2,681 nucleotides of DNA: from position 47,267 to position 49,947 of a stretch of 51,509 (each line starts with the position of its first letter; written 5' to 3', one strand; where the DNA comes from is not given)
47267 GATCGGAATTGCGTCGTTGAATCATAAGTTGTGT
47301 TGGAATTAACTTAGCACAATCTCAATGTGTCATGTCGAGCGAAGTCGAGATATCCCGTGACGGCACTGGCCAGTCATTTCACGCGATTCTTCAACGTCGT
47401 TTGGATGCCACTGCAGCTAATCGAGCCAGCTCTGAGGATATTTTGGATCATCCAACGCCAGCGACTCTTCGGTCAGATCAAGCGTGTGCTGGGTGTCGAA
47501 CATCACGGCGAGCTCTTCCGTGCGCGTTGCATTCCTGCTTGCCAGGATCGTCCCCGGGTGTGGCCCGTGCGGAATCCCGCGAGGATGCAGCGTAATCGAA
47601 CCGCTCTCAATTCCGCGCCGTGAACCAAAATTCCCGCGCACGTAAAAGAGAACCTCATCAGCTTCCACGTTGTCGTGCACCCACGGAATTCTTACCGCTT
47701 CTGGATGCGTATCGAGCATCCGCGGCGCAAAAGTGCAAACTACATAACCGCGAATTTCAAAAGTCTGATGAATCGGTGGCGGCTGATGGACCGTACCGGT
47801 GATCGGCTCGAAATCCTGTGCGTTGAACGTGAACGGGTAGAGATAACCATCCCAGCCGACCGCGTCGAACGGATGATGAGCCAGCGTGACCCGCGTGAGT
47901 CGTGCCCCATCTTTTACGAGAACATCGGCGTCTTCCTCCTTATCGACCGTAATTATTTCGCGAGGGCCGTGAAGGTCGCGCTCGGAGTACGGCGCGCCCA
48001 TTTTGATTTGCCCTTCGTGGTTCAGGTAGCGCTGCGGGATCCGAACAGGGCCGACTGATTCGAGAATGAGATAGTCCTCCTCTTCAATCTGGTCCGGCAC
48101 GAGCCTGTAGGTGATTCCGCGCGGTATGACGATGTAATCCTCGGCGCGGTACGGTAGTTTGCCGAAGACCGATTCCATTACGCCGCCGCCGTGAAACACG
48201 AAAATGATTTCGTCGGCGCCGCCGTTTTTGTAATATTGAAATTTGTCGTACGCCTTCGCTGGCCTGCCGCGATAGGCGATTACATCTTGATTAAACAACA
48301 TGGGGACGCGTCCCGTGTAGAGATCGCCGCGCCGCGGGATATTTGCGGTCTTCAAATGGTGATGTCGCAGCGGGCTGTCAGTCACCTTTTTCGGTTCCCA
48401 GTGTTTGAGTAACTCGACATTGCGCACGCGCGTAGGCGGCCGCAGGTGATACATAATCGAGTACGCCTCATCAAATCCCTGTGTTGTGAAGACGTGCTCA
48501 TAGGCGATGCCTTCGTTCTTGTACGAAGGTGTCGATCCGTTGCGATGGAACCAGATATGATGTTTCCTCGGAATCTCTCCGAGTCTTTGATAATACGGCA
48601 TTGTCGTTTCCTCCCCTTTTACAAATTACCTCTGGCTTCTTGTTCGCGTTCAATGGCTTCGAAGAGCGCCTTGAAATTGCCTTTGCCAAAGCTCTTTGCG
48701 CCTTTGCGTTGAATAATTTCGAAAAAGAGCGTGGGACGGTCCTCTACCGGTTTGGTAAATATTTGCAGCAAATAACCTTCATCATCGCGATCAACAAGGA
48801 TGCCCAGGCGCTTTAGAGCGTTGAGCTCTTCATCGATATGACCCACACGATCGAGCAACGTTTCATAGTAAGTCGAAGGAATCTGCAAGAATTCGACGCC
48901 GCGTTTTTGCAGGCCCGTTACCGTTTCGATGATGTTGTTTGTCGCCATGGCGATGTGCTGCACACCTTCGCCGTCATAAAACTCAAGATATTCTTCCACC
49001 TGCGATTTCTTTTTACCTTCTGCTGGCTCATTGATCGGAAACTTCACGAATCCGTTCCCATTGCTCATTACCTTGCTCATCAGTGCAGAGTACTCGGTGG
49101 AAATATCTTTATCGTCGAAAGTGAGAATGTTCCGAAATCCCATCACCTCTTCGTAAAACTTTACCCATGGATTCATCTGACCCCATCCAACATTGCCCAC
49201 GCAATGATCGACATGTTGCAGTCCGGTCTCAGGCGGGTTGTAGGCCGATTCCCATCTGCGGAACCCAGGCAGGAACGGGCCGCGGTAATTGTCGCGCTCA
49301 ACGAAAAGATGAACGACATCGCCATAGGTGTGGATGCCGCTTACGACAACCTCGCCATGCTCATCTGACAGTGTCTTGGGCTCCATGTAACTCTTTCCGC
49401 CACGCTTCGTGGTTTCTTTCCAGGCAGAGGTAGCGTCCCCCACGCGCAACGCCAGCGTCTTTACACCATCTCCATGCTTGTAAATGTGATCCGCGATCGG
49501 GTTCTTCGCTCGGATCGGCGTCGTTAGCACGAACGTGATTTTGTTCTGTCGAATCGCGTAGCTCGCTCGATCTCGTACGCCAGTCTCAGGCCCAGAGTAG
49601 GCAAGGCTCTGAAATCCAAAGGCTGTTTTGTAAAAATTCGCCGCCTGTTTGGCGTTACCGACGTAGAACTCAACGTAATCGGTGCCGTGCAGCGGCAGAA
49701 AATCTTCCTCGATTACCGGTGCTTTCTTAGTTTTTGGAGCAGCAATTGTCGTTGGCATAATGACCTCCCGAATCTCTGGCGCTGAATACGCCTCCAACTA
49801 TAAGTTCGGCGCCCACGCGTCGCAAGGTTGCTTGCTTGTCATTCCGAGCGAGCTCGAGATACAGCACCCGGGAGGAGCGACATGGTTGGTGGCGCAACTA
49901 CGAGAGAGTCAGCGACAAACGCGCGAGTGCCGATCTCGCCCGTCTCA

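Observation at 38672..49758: Phe/Tyr catabolism genes share one neighbourhood with a complete-looking de novo tetrahydrobiopterin (BH4) pathway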

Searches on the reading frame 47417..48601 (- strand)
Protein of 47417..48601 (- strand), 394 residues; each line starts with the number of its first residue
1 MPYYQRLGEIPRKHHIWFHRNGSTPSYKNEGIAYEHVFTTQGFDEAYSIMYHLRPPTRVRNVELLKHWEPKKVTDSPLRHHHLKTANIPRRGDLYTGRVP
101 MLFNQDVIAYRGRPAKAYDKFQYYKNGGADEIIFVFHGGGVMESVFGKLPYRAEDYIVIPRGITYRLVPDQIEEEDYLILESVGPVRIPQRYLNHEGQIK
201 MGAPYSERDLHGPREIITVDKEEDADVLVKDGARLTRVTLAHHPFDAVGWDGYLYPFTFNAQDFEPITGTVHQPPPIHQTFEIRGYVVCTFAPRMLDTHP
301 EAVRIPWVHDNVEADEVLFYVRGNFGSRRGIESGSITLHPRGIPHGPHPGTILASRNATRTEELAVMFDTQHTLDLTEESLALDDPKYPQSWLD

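Call 3: search_protein_families(library=pfam, proteins=[window:47417-48601:-], max_evalue=0.01)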
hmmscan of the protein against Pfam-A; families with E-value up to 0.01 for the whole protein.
window:47417-48601:- (394 aa): 2 families
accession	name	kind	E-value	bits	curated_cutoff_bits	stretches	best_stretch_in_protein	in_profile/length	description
PF20510.4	HgmA_N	-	1.1e-07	31.9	20.2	1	124-260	141-272/273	Homogentisate 1,2-dioxygenase N-terminal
PF04209.19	HgmA_C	-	8.5e-06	26.1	21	1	286-392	36-146/153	Homogentisate 1,2-dioxygenase C-terminal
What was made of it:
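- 47417..48601 (-): Short, divergent homogentisate 1,2-dioxygenase (394 aa). HgmA_N and HgmA_C are above Pfam cutoffs (call 3).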

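Call 4: search_protein_families(library=ncbifam, proteins=[window:47417-48601:-], max_evalue=0.01)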
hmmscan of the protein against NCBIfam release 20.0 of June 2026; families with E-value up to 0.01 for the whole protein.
window:47417-48601:- (394 aa): 1 family
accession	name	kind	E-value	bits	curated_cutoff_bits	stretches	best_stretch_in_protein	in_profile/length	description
TIGR01015.1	hmgA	equivalog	9.3e-16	57.5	510.75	1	106-392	120-422/429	homogentisate 1,2-dioxygenase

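Call 74: search_solved_structures(query=window:47417-48601:-, max_evalue=0.01, show_alignments=1)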
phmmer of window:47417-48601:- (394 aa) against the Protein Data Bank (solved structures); distinct sequences matched with E-value up to 0.01: 3.
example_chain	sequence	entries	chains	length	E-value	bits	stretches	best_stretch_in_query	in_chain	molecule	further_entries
3zds_A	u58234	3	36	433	2.6e-06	30.1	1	142-375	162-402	HOMOGENTISATE 1,2-DIOXYGENASE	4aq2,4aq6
1ey2_A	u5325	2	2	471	4.5e-06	29.4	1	125-353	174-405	HOMOGENTISATE 1,2-DIOXYGENASE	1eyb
9pz4_A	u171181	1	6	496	1.8e-05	27.4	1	120-348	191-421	homogentisate 1,2-dioxygenase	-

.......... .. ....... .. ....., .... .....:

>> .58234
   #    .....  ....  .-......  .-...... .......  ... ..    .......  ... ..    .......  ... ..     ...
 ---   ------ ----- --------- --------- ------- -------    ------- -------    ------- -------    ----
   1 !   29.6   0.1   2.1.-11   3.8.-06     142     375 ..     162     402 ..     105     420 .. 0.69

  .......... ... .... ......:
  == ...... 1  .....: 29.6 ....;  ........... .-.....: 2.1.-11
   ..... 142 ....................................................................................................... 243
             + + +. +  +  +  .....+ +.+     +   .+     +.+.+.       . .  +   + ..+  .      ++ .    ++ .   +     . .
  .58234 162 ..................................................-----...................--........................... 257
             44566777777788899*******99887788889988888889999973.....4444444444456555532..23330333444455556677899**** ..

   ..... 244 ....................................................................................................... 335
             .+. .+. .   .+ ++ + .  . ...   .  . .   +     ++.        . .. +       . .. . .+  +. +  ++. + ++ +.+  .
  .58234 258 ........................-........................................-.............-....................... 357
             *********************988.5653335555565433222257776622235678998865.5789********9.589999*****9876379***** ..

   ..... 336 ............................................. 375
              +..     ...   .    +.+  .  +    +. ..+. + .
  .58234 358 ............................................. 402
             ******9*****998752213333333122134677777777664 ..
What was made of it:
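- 47417..48601 (-): The only PDB hits are HGDs, with the His/Glu/His iron ligands aligned (call 74).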

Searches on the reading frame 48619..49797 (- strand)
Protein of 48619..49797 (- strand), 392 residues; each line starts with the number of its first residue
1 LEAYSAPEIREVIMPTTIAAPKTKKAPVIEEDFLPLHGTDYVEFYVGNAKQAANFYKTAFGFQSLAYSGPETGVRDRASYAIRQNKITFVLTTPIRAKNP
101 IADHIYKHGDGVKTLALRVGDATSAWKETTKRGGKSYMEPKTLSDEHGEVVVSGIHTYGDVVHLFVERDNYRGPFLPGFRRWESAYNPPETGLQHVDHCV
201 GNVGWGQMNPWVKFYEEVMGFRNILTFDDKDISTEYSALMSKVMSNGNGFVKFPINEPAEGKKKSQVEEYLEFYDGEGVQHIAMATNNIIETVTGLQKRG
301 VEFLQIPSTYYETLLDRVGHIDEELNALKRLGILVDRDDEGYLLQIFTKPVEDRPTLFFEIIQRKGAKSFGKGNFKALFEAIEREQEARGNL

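Call 3: search_protein_families(library=pfam, proteins=[window:48619-49797:-], max_evalue=0.01)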
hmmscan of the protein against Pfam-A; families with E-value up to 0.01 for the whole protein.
window:48619-49797:- (392 aa): 4 families
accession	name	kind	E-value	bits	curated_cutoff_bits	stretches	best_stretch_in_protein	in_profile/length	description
PF00903.31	Glyoxalase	-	7.7e-21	75.2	20.6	2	196-343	2-118/121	Glyoxalase/Bleomycin resistance protein/Dioxygenase superfamily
PF13669.12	Glyoxalase_4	-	2.8e-11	44.1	27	2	42-138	3-95/109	Glyoxalase/Bleomycin resistance protein/Dioxygenase superfamily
PF14696.12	Glyoxalase_5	-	1e-08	35.9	27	1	35-168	6-126/139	Hydroxyphenylpyruvate dioxygenase, HPPD, N-terminal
PF13468.12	Glyoxalase_3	-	0.00019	22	25.1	0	262-302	63-101/176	Glyoxalase-like domain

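Call 4: search_protein_families(library=ncbifam, proteins=[window:48619-49797:-], max_evalue=0.01)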
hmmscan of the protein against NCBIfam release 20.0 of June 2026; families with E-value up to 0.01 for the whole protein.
window:48619-49797:- (392 aa): 4 families
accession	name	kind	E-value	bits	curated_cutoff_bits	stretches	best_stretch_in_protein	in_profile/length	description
TIGR01263.1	4HPPD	equivalog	4.8e-138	460.5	277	1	38-392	2-353/353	4-hydroxyphenylpyruvate dioxygenase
NF042435.1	DhshikDhtase_QuiC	equivalog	3.5e-29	101.8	1200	1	35-381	293-622/635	3-dehydroshikimate dehydratase QuiC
TIGR03081.1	metmalonyl_epim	equivalog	1.6e-13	51.3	114.95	2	40-137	3-99/129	methylmalonyl-CoA epimerase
TIGR00068.2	glyox_I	equivalog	0.0013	18.7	120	0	211-309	15-118/143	lactoylglutathione lyase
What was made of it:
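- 48619..49758 (-): 4-hydroxyphenylpyruvate dioxygenase. The start is the ATG at 49758, preceded by GGAGG. TIGR01263, 460 bits against a cutoff of 277 (call 4).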
